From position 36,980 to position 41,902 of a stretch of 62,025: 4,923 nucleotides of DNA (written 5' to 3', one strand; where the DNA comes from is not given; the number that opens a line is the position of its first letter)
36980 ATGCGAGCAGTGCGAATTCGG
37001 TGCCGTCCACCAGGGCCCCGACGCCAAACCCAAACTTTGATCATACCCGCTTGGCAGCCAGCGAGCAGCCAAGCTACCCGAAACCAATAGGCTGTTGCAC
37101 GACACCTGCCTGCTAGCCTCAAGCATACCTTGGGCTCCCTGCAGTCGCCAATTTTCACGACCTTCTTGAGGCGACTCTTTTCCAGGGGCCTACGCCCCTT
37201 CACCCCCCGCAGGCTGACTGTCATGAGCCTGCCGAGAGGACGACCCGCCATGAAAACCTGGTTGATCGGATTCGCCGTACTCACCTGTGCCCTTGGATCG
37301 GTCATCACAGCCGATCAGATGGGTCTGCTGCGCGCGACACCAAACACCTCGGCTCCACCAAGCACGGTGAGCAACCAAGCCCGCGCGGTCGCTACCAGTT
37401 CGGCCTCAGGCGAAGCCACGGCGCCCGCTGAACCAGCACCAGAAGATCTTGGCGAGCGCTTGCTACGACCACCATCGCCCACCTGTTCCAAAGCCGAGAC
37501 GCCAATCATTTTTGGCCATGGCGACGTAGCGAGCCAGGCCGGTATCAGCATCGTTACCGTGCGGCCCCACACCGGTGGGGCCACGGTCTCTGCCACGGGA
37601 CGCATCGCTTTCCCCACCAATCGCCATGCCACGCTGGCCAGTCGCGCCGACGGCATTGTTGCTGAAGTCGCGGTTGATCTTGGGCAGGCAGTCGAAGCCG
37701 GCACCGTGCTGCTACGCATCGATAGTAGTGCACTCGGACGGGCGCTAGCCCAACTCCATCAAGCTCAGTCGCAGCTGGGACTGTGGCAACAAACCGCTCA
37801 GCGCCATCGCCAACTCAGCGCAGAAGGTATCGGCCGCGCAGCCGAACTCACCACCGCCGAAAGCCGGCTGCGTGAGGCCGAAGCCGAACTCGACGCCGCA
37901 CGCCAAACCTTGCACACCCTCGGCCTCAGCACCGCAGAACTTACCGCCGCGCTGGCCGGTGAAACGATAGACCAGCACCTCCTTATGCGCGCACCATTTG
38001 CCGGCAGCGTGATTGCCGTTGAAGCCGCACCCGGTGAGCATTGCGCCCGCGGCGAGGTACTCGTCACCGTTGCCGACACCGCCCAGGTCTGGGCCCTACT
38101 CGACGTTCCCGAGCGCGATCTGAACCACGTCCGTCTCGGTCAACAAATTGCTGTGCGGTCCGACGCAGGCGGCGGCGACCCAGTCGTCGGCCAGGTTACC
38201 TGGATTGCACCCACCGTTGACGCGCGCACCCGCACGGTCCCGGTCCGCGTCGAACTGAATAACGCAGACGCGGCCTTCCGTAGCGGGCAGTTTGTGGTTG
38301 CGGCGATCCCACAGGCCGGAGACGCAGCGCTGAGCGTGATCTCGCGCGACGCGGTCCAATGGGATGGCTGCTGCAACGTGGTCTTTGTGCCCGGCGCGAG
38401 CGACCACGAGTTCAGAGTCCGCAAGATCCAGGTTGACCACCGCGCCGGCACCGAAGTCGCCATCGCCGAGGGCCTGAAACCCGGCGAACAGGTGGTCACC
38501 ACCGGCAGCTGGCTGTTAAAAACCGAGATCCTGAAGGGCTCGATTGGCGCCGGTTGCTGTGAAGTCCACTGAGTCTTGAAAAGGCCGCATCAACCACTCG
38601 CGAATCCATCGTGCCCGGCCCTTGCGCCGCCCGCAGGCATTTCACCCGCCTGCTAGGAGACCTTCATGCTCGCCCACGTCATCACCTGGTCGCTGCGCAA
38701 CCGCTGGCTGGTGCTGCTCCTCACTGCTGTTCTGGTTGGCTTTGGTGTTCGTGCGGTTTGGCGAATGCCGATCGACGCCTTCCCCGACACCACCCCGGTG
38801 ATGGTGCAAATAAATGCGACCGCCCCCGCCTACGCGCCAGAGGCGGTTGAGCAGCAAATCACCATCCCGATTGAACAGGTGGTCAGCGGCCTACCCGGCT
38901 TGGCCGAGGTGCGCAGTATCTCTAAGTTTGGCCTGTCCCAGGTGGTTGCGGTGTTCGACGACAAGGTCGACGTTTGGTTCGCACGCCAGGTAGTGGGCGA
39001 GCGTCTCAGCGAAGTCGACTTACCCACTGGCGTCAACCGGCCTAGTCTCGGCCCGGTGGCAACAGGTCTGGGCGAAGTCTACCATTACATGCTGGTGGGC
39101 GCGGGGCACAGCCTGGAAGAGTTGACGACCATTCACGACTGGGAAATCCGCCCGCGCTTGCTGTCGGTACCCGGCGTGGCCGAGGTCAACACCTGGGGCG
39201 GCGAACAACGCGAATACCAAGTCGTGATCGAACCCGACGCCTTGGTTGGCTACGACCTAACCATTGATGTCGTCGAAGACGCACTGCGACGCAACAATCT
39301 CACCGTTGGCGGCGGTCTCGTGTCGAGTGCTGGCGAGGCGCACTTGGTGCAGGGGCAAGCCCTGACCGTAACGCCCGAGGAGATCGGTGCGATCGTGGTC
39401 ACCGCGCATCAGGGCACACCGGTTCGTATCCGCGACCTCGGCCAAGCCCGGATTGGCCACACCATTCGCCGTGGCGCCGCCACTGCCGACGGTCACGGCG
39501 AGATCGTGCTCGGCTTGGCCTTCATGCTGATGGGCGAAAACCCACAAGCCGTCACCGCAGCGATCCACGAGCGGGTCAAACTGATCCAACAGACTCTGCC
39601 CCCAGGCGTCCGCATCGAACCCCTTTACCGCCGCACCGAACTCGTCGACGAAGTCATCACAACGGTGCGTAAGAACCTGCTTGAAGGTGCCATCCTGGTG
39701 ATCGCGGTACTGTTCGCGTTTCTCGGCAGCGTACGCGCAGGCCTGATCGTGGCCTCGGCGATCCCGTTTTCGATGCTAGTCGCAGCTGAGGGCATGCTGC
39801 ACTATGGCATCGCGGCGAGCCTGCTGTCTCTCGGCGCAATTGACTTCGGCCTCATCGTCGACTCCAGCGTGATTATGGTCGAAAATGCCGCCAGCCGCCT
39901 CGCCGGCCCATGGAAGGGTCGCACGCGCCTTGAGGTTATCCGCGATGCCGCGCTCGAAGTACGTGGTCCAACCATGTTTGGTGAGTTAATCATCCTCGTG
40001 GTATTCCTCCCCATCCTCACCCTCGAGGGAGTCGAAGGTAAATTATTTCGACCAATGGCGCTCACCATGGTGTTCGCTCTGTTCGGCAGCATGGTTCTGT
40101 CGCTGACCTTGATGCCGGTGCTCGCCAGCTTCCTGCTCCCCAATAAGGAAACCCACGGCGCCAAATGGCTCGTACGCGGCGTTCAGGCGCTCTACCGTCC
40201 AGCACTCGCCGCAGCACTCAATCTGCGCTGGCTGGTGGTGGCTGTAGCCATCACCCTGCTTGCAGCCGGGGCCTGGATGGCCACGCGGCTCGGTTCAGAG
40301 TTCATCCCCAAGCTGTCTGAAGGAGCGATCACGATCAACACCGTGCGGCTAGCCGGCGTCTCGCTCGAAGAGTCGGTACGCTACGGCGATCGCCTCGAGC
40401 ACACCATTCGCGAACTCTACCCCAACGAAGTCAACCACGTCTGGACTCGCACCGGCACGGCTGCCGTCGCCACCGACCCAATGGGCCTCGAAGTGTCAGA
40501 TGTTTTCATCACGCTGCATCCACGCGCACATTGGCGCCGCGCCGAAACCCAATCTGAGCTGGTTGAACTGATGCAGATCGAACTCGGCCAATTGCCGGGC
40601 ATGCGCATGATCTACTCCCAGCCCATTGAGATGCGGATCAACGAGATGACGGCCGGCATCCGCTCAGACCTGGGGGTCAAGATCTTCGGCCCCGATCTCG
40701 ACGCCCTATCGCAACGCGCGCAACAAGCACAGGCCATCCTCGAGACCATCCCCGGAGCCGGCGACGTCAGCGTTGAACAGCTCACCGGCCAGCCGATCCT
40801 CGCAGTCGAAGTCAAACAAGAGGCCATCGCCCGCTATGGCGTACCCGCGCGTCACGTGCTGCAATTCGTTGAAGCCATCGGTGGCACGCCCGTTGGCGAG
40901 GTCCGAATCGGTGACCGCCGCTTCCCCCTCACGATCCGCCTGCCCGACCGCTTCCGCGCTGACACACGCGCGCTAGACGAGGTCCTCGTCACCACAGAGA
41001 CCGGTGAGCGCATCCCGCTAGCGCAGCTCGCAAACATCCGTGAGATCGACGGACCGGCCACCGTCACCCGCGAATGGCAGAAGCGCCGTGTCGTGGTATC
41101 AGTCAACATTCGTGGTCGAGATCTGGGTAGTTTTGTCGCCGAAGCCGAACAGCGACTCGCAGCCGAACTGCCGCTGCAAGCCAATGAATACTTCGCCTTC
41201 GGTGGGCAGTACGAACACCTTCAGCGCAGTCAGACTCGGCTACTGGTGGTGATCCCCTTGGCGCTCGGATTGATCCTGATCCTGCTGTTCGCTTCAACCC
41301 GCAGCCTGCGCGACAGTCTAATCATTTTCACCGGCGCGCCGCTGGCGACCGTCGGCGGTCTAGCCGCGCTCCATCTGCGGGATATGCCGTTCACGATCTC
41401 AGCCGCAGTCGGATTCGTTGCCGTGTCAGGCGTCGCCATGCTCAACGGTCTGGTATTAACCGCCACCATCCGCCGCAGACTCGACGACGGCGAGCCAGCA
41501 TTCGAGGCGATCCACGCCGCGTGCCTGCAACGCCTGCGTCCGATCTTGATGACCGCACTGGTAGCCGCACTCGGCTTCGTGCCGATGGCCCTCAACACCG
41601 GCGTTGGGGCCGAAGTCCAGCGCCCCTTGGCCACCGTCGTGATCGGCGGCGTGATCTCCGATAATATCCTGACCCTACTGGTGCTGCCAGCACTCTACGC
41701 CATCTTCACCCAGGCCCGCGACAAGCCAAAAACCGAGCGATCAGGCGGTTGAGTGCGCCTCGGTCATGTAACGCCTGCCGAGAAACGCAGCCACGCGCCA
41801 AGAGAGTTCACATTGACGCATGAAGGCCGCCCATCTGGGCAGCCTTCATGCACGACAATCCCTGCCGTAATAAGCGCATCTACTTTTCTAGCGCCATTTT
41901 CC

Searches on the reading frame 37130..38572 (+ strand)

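Call 25: search_protein_families(library=pfam, proteins=[window:37130-38572:+], max_evalue=0.001)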
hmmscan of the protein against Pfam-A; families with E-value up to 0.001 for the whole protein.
window:37130-38572:+ (480 aa): 4 families
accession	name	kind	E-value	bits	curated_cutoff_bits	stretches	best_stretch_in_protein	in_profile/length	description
PF16576.10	HlyD_D23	-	7.3e-46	156.6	30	1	152-389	5-214/214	Barrel-sandwich domain of CusB or HlyD membrane-fusion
PF13437.12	HlyD_3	-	4.6e-22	79.2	22.2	1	287-384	3-104/106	HlyD family secretion protein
PF13533.13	Biotin_lipoyl_2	-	3.6e-06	27.1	29.8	1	168-198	2-32/32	Biotin-lipoyl like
PF00364.28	Biotin_lipoyl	-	2.4e-05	24.5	22.1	0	168-197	44-73/73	Biotin-requiring enzyme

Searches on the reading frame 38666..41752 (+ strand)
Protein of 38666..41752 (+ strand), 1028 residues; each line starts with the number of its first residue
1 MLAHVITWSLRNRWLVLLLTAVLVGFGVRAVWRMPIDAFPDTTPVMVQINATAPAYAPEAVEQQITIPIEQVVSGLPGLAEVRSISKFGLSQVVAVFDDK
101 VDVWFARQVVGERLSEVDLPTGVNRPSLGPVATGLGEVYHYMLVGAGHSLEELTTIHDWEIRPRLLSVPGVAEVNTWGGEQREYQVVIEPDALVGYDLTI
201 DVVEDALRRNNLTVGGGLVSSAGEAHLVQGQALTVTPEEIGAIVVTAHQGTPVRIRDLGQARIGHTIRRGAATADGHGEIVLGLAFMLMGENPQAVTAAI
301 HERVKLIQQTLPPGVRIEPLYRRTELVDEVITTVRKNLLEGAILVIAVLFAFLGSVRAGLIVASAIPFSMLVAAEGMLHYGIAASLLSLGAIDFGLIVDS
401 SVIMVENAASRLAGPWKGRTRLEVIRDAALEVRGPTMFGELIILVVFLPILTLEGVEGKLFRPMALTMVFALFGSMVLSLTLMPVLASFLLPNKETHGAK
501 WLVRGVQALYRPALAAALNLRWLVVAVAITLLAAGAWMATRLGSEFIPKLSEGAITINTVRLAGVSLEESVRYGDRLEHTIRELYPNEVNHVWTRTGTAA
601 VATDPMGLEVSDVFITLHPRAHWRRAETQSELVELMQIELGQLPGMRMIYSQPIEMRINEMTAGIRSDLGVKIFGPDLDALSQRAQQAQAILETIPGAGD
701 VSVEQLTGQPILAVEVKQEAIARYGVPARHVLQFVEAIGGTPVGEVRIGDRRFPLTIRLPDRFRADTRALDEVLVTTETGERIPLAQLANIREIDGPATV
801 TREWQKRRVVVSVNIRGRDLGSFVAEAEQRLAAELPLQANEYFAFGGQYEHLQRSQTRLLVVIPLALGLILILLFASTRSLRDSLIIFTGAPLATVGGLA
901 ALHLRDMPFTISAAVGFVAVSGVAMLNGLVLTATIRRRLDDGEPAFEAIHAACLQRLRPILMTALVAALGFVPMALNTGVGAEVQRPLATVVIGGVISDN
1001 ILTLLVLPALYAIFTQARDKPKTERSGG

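Call 25: search_protein_families(library=pfam, proteins=[window:38666-41752:+], max_evalue=0.001)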
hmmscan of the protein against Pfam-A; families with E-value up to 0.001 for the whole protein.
window:38666-41752:+ (1028 aa): 1 family
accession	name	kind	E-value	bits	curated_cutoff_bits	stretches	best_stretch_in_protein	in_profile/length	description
PF00873.25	ACR_tran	-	4.6e-265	882.5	28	1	6-1014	2-1020/1021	AcrB/AcrD/AcrF family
